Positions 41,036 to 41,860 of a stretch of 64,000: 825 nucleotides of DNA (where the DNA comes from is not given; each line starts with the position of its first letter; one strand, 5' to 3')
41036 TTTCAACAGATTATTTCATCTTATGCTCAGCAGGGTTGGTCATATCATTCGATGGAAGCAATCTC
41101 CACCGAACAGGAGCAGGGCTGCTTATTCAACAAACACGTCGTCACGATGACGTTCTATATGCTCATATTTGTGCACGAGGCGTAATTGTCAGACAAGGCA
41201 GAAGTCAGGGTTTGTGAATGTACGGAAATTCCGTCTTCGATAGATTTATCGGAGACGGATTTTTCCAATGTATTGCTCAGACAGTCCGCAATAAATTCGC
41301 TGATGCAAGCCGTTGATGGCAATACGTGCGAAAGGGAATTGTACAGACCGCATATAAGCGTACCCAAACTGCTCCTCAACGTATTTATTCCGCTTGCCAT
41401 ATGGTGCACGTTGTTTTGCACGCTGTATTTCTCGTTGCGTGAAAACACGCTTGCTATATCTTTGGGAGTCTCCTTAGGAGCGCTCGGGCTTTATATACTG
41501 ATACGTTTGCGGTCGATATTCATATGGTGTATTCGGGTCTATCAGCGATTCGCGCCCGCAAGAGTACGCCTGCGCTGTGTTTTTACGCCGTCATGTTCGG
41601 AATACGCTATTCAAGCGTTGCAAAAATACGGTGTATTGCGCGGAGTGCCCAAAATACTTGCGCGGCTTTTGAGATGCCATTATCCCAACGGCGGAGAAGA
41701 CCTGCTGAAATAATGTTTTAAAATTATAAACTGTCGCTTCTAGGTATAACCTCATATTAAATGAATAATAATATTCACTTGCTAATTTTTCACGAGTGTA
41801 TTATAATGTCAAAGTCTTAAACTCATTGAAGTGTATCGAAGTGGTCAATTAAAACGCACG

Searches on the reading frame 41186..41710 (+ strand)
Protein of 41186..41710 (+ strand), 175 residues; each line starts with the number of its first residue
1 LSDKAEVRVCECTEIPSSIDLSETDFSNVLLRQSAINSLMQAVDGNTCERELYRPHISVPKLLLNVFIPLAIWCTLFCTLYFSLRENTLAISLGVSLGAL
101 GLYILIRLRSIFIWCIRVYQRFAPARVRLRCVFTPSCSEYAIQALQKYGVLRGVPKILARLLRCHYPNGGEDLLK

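Call 12: search_protein_families(library=pfam, proteins=[window:41186-41710:+], max_evalue=0.001)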
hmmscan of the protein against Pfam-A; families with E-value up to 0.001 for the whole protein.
window:41186-41710:+ (175 aa): 1 family
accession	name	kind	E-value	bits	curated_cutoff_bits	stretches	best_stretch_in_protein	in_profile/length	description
PF01809.23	YidD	-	1.9e-19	69.6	27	1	110-170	2-63/67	Putative membrane protein insertion efficiency factor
